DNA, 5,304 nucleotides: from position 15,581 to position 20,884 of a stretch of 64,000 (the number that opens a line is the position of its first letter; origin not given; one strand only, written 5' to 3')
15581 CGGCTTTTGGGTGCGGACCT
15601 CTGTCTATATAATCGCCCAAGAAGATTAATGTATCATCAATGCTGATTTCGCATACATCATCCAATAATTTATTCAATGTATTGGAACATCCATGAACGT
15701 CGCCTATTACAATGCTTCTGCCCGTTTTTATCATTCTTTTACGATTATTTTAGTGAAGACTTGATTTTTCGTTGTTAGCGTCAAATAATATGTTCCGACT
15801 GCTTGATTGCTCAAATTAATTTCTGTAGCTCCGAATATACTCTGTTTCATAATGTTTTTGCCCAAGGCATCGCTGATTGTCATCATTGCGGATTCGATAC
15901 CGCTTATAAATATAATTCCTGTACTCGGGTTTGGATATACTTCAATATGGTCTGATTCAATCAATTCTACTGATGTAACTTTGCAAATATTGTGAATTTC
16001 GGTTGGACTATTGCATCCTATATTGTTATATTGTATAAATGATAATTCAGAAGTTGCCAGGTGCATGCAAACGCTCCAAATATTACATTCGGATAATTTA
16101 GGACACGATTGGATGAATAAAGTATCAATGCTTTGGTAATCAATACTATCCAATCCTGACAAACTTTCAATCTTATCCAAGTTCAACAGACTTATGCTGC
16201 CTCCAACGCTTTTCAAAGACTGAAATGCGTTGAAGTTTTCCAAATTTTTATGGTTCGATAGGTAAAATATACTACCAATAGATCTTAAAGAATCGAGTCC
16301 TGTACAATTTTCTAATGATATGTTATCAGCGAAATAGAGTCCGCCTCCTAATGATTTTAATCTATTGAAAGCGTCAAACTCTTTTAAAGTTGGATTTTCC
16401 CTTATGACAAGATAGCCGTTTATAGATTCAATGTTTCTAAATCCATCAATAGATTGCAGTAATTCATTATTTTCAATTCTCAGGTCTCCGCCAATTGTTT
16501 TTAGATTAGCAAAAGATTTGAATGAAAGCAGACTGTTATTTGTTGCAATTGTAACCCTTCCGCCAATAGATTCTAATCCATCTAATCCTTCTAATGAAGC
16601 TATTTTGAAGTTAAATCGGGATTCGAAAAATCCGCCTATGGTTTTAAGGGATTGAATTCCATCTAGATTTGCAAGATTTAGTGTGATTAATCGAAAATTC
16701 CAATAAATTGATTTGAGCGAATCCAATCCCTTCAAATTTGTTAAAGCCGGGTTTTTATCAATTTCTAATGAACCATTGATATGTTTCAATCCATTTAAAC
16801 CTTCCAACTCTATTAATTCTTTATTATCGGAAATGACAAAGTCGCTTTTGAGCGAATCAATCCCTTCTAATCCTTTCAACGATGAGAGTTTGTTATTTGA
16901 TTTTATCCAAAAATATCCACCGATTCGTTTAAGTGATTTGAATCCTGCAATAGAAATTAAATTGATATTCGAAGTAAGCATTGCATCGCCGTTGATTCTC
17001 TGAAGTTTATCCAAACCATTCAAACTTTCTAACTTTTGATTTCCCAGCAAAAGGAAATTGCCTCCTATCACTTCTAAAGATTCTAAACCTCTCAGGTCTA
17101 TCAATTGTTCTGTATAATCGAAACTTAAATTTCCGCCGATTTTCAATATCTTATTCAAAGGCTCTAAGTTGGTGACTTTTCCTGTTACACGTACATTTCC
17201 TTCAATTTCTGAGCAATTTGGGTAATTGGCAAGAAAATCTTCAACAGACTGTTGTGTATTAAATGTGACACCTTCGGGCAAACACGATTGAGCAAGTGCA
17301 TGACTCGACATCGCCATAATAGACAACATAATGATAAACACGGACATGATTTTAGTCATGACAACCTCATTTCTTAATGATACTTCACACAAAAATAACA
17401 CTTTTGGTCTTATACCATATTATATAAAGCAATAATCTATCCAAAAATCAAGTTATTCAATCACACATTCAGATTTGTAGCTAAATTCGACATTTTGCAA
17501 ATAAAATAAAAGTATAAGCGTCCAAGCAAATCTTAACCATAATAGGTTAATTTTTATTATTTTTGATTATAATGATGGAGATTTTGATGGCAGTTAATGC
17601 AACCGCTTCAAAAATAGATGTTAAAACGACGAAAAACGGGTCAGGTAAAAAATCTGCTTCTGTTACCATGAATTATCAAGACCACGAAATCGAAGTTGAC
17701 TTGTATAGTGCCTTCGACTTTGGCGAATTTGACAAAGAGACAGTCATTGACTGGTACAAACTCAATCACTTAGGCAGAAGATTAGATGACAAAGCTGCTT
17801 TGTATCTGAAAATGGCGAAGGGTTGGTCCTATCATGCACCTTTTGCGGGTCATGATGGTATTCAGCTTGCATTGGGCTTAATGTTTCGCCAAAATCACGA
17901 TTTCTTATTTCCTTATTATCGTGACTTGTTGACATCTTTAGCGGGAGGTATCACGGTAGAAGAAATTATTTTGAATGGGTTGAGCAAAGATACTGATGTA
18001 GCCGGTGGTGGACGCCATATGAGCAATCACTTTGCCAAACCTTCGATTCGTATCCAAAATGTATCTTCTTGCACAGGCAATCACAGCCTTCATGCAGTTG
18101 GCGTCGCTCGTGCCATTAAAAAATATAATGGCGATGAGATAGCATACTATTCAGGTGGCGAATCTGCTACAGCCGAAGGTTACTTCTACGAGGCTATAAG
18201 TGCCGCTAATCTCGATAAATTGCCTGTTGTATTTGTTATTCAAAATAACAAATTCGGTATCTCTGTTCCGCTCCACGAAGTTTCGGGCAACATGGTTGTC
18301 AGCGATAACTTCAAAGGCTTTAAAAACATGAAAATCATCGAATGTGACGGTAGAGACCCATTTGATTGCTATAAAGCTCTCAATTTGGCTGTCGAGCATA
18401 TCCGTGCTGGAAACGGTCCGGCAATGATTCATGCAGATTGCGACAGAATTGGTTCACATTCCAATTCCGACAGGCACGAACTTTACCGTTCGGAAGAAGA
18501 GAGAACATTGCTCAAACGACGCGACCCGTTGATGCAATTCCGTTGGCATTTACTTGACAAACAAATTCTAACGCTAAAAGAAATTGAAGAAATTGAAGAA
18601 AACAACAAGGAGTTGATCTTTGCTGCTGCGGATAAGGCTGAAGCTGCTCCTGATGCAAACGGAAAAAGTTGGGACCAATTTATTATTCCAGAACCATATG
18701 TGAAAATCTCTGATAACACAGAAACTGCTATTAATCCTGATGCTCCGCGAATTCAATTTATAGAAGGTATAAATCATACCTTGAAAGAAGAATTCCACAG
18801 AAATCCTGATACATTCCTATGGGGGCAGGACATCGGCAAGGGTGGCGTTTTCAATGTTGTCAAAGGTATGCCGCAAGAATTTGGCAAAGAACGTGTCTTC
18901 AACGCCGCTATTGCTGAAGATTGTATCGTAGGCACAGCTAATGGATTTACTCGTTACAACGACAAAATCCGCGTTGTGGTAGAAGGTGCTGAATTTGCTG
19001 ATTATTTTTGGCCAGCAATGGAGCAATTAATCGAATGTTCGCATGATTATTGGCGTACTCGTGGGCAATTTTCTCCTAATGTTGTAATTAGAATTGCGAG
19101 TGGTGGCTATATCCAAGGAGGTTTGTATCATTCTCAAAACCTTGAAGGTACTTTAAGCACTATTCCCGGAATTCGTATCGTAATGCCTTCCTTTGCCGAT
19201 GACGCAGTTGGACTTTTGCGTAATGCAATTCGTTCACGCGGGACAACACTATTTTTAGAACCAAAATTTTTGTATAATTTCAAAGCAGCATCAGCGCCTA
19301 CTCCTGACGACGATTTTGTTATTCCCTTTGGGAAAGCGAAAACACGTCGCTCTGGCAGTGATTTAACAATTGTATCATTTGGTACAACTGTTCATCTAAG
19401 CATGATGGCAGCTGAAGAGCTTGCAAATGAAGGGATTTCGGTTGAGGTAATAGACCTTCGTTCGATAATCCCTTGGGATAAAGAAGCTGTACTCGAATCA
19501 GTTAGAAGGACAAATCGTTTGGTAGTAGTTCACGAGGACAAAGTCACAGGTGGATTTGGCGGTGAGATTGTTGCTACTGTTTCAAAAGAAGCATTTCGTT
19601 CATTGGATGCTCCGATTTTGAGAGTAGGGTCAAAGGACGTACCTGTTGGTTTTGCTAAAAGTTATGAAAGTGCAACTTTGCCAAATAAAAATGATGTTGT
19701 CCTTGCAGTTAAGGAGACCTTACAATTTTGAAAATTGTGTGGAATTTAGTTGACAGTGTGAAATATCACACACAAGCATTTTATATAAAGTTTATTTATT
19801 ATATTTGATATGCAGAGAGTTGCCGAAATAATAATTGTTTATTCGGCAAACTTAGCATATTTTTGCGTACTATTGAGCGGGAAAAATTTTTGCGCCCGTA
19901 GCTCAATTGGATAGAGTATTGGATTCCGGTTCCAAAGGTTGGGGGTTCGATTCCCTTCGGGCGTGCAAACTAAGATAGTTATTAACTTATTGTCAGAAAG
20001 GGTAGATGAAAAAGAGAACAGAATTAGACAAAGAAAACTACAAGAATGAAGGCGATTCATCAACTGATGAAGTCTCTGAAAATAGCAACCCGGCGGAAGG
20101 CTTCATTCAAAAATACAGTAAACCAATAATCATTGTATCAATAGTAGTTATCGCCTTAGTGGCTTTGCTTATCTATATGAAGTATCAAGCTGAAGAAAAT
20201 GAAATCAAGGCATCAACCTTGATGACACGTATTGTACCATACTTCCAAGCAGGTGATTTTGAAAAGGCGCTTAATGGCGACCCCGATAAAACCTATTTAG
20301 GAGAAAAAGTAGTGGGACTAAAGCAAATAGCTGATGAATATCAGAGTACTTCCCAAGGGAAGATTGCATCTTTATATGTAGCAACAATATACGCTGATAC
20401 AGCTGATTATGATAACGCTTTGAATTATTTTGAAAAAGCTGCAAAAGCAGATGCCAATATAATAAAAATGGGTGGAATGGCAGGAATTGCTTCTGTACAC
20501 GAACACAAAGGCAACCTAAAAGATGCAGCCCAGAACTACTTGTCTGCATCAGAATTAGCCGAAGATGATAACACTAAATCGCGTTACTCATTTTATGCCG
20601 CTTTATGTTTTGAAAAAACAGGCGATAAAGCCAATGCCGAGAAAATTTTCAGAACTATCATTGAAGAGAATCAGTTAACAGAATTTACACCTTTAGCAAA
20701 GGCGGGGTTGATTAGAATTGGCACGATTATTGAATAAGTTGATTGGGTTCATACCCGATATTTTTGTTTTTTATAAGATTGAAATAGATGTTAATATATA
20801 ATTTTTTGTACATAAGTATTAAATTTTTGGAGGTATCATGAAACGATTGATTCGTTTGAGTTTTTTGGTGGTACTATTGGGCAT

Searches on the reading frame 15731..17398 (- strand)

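Call 7: search_protein_families(library=pfam, proteins=[window:15731-17398:-], max_evalue=0.001)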
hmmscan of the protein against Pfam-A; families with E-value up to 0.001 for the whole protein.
window:15731-17398:- (555 aa): 3 families
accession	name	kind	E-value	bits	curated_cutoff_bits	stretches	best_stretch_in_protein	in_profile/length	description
PF01030.30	Recep_L_domain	-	4.1e-21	75.6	21.8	1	301-362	4-67/112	Receptor L domain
PF18962.6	Por_Secre_tail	-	3.5e-10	40.5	27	1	487-553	1-75/75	Secretion system C-terminal sorting domain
PF23952.1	LRR_EndoS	-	6.5e-07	30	27.9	0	203-279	20-88/116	Endo-beta-N-acetylglucosaminidase EndoS LRR domain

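Call 8: search_protein_families(library=ncbifam, proteins=[window:15731-17398:-], max_evalue=0.001)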
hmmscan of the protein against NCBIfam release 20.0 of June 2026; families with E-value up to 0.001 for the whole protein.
window:15731-17398:- (555 aa): 2 families
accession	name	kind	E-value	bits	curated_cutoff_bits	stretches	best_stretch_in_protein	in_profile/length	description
TIGR04183.1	Por_Secre_tail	domain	2.4e-10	40.3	23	1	487-554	1-71/72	T9SS type A sorting domain-containing protein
NF038113.1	T9SSA_dep_M36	equivalog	1.7e-05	23.2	885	1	470-553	778-867/869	T9SS-dependent M36 family metallopeptidase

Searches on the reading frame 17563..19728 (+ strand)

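Call 7: search_protein_families(library=pfam, proteins=[window:17563-19728:+], max_evalue=0.001)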
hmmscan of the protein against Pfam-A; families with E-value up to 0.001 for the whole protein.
window:17563-19728:+ (722 aa): 5 families
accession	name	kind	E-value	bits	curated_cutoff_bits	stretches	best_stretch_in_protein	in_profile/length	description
PF00676.26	E1_dh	-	1.4e-50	172.4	22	1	72-365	7-297/300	Dehydrogenase E1 component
PF02780.25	Transketolase_C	-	1.8e-39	134.9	25.9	1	590-712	1-124/124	Transketolase, C-terminal domain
PF02779.29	Transket_pyr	-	1.3e-23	84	27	1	398-572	4-173/174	Transketolase, pyrimidine binding domain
PF22613.1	Transketolase_C_1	-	9.2e-05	23.1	27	0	597-707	10-64/113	Transketolase-like TK C-terminal domain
PF17147.9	PFOR_II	-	0.00027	21.7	27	1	600-680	2-81/102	Pyruvate:ferredoxin oxidoreductase core domain II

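Call 8: search_protein_families(library=ncbifam, proteins=[window:17563-19728:+], max_evalue=0.001)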
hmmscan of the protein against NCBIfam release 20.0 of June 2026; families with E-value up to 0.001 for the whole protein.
window:17563-19728:+ (722 aa): 15 families
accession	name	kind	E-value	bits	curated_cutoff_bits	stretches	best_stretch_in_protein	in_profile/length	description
NF008854.0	PRK11892.1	equivalog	5.7e-73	246.1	454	1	358-719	103-461/464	pyruvate dehydrogenase complex E1 component subunit beta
NF006667.0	PRK09212.1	subfamily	1.4e-72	244.4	321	1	397-720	4-323/327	pyruvate dehydrogenase complex E1 component subunit beta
TIGR03181.1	PDH_E1_alph_x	equivalog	6.8e-55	186.3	411.35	1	55-368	20-320/341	pyruvate dehydrogenase (acetyl-transferring) E1 component subunit alpha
TIGR03182.1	PDH_E1_alph_y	equivalog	3.9e-42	144.3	393.85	1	59-366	2-305/315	pyruvate dehydrogenase (acetyl-transferring) E1 component subunit alpha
NF004559.0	PRK05899.2-5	equivalog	2.6e-30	105.3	488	2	443-694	360-597/627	transketolase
TIGR00204.1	dxs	equivalog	2.3e-18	66.1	465.95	1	585-695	481-588/616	1-deoxy-D-xylulose-5-phosphate synthase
NF004556.0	PRK05899.2-2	equivalog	6.9e-17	60.9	575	1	536-678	455-598/639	transketolase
NF008968.0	PRK12315.1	subfamily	1.3e-10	40.2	510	1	434-679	313-543/582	1-deoxy-D-xylulose-5-phosphate synthase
NF003933.0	PRK05444.2-2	equivalog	5.7e-10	38.3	395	1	443-693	335-576/606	1-deoxy-D-xylulose-5-phosphate synthase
NF041170.1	Oxoac_fdxalpha_Archa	equivalog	1.6e-05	23.5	800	1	597-664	518-585/636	2-oxoacid:ferredoxin oxidoreductase subunit alpha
NF007201.0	PRK09622.1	equivalog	3.6e-05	22.8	590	1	599-685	268-353/405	2-oxoacid:ferredoxin oxidoreductase subunit alpha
NF008907.0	PRK12270.1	equivalog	3.9e-05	21.6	878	0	222-412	695-879/1241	multifunctional oxoglutarate decarboxylase/oxoglutarate dehydrogenase thiamine pyrophosphate-binding subunit/dihydrolipoyllysine-residue suc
TIGR03710.1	OAFO_sf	subfamily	9.4e-05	21.2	482.75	1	598-665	463-528/561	2-oxoacid:acceptor oxidoreductase subunit alpha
NF006914.0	PRK09404.1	equivalog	0.00019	19.8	764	1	223-376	376-527/919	2-oxoglutarate dehydrogenase E1 component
NF006412.0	PRK08659.1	equivalog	0.0009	18.5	411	0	597-656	273-332/378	2-oxoacid:acceptor oxidoreductase subunit alpha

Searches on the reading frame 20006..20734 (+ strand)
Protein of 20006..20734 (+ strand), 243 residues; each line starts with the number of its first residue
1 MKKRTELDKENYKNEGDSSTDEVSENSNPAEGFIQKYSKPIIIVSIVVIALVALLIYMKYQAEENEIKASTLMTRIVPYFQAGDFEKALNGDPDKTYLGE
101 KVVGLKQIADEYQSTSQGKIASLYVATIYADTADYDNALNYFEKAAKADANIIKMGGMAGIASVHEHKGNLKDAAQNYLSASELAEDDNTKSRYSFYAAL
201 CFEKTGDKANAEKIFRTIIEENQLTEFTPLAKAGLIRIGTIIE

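Call 7: search_protein_families(library=pfam, proteins=[window:20006-20734:+], max_evalue=0.001)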
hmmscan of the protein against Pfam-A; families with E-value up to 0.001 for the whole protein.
window:20006-20734:+ (243 aa): 9 families
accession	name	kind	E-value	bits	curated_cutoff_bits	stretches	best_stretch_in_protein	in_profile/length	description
PF09976.15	TPR_21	-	1.7e-08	34.9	25.5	1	33-175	3-133/193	Tetratricopeptide repeat-like domain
PF13424.12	TPR_12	-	6.7e-08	33.1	30.1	0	160-217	8-70/77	Tetratricopeptide repeat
PF07719.23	TPR_2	-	2.2e-07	30.9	27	0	125-149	7-31/34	Tetratricopeptide repeat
PF13181.12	TPR_8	-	4e-07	30.1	25.7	0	126-151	8-33/34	Tetratricopeptide repeat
PF13176.12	TPR_7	-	2.3e-06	27.7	27.9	0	126-147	6-29/36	Tetratricopeptide repeat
PF13432.12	TPR_16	-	4.1e-05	24.4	32.7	0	127-181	5-57/65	Tetratricopeptide repeat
PF13428.12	TPR_14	-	0.00015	22.6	23.5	0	123-150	5-32/44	Tetratricopeptide repeat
PF13174.12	TPR_6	-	0.00015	22.6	26.3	0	196-221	4-29/33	Tetratricopeptide repeat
PF00515.34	TPR_1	-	0.00072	19.7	27.8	0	126-147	8-29/34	Tetratricopeptide repeat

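Call 8: search_protein_families(library=ncbifam, proteins=[window:20006-20734:+], max_evalue=0.001)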
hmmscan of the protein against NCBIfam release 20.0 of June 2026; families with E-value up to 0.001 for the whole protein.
window:20006-20734:+ (243 aa): 3 families
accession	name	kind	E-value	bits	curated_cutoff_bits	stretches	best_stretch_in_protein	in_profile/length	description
TIGR02552.1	LcrH_SycD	equivalog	7.2e-08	32.2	104.8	1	131-230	30-125/136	SycD/LcrH family type III secretion system chaperone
NF052312.1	T9SS_PorW_SprE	equivalog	5.1e-07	28.7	250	1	107-227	129-251/716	type IX secretion system periplasmic lipoprotein PorW/SprE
NF002725.1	PRK02603.1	equivalog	0.00015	21.8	143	0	167-223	47-103/173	photosystem I assembly protein Ycf3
